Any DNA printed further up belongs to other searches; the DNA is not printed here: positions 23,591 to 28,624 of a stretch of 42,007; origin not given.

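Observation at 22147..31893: Five-gene extracytoplasmic copper-protein cluster: a giant multicopper oxidase bracketed by two Ig-repeat cupredoxin lipoproteins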

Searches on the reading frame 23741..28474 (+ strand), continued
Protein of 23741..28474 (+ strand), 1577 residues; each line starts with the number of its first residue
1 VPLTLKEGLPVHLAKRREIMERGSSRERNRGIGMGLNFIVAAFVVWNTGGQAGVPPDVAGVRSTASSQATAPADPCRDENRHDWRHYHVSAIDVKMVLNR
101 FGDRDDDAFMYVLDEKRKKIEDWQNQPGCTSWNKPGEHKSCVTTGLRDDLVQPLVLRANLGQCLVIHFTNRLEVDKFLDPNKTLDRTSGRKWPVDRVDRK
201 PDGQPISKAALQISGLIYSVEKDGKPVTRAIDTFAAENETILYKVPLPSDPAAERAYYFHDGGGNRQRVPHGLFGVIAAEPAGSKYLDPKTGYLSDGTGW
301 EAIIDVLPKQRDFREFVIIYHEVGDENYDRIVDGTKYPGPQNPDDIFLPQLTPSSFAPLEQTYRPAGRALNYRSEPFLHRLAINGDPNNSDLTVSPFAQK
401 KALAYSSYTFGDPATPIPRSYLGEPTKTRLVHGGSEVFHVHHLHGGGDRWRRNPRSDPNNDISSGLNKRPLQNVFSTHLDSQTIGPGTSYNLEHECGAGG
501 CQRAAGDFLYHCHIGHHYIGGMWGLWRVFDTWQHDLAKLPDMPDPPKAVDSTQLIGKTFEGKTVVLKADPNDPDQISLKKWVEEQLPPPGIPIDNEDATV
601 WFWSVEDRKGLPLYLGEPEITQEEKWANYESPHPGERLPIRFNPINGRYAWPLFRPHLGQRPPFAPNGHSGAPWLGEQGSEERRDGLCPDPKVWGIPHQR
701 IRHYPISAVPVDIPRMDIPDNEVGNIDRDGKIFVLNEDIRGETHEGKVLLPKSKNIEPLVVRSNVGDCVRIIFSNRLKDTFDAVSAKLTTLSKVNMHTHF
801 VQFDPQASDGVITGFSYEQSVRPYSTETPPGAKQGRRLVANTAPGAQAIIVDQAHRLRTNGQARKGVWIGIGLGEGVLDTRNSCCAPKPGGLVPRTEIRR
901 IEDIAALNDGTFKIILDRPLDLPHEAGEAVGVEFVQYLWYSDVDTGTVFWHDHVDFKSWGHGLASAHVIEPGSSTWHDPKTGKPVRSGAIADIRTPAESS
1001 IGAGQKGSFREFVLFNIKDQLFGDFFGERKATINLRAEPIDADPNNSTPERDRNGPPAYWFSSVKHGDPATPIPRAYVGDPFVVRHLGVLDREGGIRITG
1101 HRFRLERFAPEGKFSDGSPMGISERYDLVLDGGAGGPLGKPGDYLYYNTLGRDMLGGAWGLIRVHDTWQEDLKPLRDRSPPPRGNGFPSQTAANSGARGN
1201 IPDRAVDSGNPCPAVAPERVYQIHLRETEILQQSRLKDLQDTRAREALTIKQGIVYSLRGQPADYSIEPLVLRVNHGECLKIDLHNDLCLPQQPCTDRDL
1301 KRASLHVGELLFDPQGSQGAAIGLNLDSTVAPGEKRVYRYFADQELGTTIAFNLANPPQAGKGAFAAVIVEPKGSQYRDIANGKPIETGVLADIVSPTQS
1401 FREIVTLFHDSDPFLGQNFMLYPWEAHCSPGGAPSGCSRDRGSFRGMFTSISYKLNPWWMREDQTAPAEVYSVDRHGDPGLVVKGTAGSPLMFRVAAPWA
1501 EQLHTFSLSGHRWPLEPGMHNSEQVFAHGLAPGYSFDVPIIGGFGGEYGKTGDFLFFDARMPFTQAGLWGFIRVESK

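Call 19: search_solved_structures(query=window:23741-28474:+, max_evalue=1e-20, show_alignments=1)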
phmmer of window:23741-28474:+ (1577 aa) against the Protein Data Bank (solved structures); distinct sequences matched with E-value up to 1e-20: 1.
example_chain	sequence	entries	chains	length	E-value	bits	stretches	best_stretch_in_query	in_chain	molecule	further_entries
9bxa_A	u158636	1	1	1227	1.4e-86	294.3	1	935-1575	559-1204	MnxG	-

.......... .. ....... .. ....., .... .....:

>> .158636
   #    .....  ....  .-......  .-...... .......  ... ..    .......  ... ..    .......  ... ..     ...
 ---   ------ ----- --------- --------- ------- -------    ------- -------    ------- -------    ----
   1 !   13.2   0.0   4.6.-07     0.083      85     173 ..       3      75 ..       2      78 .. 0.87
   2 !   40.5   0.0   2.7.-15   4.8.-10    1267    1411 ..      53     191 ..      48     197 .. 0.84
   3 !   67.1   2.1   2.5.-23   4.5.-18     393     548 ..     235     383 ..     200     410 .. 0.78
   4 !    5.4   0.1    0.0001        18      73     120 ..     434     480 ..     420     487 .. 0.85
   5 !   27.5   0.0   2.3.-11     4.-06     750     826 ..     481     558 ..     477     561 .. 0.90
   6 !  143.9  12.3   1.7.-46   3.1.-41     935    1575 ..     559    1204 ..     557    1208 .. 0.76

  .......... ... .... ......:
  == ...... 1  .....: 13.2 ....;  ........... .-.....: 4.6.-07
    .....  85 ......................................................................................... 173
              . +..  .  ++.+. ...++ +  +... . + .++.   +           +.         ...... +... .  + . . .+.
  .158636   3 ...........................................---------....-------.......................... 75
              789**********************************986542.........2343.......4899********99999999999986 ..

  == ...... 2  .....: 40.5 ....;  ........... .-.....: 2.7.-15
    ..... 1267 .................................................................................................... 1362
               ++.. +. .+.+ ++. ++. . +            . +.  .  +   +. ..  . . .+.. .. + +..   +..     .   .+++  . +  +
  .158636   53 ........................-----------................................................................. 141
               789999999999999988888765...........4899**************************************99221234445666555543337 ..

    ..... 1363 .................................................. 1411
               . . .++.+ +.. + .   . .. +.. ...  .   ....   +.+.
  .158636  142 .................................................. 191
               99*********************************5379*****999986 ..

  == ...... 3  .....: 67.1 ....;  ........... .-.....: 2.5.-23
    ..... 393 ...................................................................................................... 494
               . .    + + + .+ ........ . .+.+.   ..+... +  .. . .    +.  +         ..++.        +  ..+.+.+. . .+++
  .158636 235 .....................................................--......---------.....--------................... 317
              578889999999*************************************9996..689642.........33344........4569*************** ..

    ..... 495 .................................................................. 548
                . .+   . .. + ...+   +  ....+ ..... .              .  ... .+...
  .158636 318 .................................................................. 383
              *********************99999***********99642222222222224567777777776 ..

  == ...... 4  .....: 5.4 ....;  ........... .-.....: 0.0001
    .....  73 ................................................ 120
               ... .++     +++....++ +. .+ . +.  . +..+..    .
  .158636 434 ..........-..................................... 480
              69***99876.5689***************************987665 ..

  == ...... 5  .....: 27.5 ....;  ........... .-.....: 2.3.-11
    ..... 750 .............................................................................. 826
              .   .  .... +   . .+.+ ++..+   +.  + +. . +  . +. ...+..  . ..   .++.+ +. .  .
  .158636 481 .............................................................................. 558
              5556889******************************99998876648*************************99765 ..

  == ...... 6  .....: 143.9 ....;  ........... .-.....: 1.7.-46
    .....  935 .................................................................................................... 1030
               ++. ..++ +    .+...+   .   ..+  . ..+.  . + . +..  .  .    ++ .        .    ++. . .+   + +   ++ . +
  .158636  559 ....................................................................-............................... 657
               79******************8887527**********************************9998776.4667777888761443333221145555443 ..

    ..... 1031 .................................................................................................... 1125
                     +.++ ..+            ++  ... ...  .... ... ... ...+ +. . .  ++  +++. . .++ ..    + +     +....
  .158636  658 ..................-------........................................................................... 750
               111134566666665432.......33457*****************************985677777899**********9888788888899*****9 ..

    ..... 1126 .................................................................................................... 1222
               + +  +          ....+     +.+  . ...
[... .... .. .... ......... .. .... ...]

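Call 30: search_protein_families(library=pfam, proteins=[L020:9880-10875:+, L032:7975-8985:+, L014:7405-8391:+, L017:15358-16314:+, L045:8505-9272:+, L035:8700-9359:+, L008:8761-9396:+, L028:6616-7635:-, L009:452-1111:+, L039:8571-9155:+], max_evalue=0.1)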
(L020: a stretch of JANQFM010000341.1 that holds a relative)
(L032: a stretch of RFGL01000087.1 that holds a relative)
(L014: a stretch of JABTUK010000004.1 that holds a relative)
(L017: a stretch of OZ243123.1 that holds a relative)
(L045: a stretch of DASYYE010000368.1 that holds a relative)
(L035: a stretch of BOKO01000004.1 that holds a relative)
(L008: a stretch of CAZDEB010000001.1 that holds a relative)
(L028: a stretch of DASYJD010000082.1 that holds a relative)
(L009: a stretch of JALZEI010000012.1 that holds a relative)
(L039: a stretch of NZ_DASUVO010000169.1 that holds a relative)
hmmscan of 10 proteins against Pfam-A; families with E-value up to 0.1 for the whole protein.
L020:9880-10875:+ (331 aa): 2 families
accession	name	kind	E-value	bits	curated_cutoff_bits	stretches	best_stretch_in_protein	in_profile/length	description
PF00034.26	Cytochrom_C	-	0.002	19.9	21.3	1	223-322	2-88/90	Cytochrome c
PF11611.13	DUF4352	-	0.082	13.6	25.9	0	67-169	7-103/122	Domain of unknown function (DUF4352)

L032:7975-8985:+ (336 aa): 3 families
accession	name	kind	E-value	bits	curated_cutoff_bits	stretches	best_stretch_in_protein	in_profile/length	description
PF13442.11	Cytochrome_CBB3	-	0.00019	22.2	27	1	233-331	3-68/68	Cytochrome C oxidase, cbb3-type, subunit III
PF00034.26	Cytochrom_C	-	0.00029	22.5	21.3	1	234-334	2-89/90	Cytochrome c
PF09544.15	DUF2381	-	0.0093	15.7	29.2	1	117-200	200-285/288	Protein of unknown function (DUF2381)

L014:7405-8391:+ (328 aa): 3 families
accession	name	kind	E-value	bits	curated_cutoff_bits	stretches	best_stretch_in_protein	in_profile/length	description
PF00034.26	Cytochrom_C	-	2.7e-09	38.7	21.3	1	239-326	2-89/90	Cytochrome c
PF13442.11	Cytochrome_CBB3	-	5.6e-08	33.4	27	1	237-323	2-68/68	Cytochrome C oxidase, cbb3-type, subunit III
PF11611.13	DUF4352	-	3.5e-05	24.5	25.9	1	121-196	31-111/122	Domain of unknown function (DUF4352)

L017:15358-16314:+ (318 aa): 2 families
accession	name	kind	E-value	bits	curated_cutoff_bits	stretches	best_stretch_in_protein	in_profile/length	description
PF13442.11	Cytochrome_CBB3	-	1.3e-05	25.9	27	1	215-313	2-68/68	Cytochrome C oxidase, cbb3-type, subunit III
PF00034.26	Cytochrom_C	-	0.00017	23.3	21.3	1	216-315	1-88/90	Cytochrome c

L045:8505-9272:+ (255 aa): 1 family
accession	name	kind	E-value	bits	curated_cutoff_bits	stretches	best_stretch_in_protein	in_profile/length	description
PF11611.13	DUF4352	-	0.00012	22.8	25.9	1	152-232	31-112/122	Domain of unknown function (DUF4352)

L035:8700-9359:+ (219 aa): 1 family
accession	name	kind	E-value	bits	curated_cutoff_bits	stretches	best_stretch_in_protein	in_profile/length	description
PF11611.13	DUF4352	-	0.0015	19.3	25.9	1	57-197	2-112/122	Domain of unknown function (DUF4352)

L008:8761-9396:+ (211 aa): 0 families

L028:6616-7635:- (339 aa): 2 families
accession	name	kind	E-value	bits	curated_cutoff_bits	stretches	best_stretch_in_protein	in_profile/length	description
PF13442.11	Cytochrome_CBB3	-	0.00043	21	27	1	222-320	3-68/68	Cytochrome C oxidase, cbb3-type, subunit III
PF00034.26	Cytochrom_C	-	0.0008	21.1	21.3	1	223-322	2-88/90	Cytochrome c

L009:452-1111:+ (219 aa): 1 family
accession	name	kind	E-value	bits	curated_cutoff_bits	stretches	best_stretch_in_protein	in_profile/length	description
PF11611.13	DUF4352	-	0.058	14.1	25.9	0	120-194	31-112/122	Domain of unknown function (DUF4352)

L039:8571-9155:+ (194 aa): 1 family
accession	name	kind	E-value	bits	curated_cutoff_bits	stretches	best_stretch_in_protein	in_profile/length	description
PF11611.13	DUF4352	-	1.1e-05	26.1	25.9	1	74-158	31-105/122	Domain of unknown function (DUF4352)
